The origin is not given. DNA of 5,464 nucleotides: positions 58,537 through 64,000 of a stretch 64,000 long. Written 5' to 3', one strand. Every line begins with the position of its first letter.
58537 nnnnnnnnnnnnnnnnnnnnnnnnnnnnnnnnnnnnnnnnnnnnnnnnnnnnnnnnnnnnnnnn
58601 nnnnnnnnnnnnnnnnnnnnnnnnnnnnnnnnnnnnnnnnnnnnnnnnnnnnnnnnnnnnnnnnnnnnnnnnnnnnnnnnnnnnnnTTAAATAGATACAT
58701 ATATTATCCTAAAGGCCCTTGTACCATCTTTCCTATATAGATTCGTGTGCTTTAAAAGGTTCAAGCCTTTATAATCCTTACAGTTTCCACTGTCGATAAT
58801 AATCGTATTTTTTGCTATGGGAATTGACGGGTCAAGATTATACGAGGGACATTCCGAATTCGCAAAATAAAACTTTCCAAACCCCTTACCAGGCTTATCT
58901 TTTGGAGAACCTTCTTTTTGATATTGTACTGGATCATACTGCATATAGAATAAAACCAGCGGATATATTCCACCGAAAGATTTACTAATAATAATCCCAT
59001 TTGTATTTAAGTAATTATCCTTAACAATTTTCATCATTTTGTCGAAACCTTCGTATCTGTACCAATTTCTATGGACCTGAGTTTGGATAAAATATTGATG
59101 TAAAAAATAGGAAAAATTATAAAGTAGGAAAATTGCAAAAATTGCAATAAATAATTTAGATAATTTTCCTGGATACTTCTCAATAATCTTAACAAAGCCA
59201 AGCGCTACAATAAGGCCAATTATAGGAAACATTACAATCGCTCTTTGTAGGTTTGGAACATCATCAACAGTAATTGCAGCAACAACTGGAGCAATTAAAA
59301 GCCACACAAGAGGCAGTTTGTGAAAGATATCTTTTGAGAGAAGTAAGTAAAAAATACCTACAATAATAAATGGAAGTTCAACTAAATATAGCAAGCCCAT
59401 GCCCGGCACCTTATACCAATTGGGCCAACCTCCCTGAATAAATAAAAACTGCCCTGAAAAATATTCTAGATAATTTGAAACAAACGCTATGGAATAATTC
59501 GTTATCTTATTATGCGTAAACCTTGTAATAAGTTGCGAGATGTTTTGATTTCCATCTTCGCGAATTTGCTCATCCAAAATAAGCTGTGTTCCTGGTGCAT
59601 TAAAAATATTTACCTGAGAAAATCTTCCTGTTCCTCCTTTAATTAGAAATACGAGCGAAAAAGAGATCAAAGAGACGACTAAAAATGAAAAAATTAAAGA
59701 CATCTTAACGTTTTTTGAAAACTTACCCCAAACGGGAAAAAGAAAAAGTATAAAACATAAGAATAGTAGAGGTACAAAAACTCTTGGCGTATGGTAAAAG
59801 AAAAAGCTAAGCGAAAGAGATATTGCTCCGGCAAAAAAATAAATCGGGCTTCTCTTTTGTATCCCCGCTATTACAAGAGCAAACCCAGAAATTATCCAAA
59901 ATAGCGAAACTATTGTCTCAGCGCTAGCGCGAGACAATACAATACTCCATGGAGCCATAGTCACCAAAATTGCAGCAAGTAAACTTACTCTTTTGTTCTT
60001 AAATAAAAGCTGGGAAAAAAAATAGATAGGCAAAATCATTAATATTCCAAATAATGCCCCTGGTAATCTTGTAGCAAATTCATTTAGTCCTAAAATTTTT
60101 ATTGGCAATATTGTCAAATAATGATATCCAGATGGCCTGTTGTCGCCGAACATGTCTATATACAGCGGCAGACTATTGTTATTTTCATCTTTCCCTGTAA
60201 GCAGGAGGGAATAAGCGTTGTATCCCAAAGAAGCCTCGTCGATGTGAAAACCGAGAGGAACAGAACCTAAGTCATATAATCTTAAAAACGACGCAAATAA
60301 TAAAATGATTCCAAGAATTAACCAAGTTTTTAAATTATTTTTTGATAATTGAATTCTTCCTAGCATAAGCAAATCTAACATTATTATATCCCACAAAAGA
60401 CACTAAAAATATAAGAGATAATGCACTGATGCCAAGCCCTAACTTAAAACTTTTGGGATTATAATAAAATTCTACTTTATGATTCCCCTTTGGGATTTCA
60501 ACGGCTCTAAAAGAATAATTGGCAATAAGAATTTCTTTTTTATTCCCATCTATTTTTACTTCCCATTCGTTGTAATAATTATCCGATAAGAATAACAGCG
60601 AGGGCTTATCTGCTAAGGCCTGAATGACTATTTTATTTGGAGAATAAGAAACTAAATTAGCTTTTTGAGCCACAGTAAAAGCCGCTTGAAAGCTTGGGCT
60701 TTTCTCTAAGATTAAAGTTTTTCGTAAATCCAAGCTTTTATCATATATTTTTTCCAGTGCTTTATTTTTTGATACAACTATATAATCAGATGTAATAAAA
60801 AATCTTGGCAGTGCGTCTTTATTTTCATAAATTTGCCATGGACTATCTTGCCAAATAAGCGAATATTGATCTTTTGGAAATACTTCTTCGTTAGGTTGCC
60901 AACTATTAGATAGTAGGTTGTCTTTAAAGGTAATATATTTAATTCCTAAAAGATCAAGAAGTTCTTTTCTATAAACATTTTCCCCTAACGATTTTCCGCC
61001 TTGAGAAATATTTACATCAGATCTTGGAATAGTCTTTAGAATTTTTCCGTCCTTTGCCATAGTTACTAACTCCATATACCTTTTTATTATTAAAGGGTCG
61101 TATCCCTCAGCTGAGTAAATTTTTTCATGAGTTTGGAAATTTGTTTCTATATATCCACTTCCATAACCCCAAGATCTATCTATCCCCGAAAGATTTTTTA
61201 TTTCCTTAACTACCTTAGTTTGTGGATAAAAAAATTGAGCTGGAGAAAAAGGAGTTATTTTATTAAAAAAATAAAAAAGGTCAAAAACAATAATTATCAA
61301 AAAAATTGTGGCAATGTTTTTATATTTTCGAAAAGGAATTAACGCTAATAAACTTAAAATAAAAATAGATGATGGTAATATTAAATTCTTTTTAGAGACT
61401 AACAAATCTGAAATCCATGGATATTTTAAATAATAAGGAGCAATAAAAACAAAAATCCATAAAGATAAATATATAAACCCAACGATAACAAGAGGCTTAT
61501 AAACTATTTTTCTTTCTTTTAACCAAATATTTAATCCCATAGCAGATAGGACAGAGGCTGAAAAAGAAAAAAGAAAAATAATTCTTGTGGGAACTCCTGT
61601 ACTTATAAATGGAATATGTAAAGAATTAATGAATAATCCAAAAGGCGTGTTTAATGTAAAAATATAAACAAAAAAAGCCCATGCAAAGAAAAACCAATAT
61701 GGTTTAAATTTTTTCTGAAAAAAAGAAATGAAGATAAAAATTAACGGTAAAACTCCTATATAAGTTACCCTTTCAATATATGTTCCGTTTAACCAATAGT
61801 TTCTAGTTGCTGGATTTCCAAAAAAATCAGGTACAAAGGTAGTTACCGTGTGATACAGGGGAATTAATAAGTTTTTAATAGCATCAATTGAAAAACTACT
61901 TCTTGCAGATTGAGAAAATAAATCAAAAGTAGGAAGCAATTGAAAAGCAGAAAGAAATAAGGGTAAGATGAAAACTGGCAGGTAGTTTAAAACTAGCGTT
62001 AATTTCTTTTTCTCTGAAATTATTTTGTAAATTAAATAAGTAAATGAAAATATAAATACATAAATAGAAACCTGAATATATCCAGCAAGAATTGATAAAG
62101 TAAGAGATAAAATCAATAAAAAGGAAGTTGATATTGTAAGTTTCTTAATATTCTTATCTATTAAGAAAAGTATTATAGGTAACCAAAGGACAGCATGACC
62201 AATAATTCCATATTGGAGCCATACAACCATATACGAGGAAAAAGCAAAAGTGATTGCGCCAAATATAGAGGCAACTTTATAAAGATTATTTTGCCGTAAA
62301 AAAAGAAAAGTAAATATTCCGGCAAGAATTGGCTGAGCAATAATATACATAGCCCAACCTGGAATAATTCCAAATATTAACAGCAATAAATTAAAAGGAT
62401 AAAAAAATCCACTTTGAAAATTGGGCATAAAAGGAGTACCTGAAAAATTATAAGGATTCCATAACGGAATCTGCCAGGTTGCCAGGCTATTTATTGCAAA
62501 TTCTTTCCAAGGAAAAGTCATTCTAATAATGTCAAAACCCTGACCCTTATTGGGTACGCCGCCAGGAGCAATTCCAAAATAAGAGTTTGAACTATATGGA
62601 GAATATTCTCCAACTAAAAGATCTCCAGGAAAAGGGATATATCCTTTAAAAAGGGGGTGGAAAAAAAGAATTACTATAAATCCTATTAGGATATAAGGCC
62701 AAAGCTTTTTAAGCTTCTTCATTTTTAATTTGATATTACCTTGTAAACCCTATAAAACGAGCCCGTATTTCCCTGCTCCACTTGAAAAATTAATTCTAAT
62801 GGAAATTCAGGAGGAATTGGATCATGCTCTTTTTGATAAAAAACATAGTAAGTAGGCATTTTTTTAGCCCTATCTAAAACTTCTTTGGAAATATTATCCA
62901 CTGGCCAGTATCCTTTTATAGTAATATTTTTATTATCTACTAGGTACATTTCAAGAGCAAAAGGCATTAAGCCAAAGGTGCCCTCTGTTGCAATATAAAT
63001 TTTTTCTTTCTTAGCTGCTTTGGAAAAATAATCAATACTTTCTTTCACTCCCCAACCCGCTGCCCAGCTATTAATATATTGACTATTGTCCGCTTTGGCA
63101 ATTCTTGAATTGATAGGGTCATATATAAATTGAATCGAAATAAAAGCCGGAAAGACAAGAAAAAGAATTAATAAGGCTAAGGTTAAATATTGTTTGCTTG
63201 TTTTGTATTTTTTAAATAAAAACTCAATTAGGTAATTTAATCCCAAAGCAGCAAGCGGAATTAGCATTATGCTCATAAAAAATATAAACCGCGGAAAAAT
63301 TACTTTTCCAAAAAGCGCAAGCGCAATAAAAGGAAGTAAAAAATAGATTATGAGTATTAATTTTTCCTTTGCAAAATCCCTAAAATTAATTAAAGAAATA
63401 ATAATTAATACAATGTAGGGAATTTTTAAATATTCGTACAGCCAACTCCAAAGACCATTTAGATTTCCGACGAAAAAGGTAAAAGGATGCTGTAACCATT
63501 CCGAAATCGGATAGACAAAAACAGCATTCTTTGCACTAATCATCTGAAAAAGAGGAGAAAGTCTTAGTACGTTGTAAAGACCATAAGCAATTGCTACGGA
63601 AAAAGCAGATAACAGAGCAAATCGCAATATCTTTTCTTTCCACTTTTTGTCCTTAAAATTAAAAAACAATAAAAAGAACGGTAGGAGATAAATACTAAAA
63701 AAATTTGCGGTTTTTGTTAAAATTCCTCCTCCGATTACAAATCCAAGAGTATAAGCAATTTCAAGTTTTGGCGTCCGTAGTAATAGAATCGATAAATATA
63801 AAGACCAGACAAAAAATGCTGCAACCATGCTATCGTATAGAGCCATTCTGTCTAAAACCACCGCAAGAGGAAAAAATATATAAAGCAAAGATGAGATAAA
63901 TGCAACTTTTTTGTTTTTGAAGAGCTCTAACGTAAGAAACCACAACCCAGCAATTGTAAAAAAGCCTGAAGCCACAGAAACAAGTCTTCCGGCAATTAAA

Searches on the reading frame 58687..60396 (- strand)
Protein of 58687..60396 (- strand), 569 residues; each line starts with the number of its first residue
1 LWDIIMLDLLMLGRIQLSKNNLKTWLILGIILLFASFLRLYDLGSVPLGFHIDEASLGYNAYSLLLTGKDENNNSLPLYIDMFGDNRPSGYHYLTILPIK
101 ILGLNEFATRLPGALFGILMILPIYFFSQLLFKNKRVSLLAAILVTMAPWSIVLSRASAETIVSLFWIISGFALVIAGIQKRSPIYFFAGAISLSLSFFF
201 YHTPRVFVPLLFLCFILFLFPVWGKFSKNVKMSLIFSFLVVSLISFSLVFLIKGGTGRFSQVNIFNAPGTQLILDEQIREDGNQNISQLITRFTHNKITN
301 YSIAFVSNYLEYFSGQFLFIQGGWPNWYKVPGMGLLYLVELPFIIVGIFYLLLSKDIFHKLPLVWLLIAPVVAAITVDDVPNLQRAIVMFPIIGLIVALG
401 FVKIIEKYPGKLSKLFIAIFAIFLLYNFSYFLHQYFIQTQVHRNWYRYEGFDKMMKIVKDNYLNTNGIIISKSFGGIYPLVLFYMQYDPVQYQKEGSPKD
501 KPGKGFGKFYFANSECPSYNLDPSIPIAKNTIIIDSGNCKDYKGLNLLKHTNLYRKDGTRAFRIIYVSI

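Call 3: search_protein_families(library=pfam, proteins=[window:58687-60396:-], max_evalue=0.1)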
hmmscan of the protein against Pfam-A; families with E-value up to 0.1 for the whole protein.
window:58687-60396:- (569 aa): 1 family
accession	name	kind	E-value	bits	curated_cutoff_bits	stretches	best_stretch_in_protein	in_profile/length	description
PF13231.12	PMT_2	-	4.1e-09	37.3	26.1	1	87-245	2-155/160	Dolichyl-phosphate-mannose-protein mannosyltransferase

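Call 4: search_protein_families(library=ncbifam, proteins=[window:58687-60396:-], max_evalue=0.1)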
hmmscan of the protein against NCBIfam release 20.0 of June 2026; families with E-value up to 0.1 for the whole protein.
window:58687-60396:- (569 aa): 1 family
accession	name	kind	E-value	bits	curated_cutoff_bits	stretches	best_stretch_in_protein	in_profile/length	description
TIGR03663.1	TIGR03663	subfamily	2.2e-10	40.1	126.25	1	27-229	3-189/435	flippase activity-associated protein Agl23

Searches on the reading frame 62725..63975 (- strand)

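Call 11: search_protein_families(library=pfam, proteins=[window:62725-63975:-], max_evalue=0.001)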
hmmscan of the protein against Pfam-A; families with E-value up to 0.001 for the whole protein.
window:62725-63975:- (416 aa): 2 families
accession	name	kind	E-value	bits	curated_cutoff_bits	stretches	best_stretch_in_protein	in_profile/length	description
PF13231.12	PMT_2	-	5.7e-08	33.6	26.1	1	3-129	31-155/160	Dolichyl-phosphate-mannose-protein mannosyltransferase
PF02366.24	PMT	-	0.00041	20.4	22.7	1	11-131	100-230/245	Dolichyl-phosphate-mannose-protein mannosyltransferase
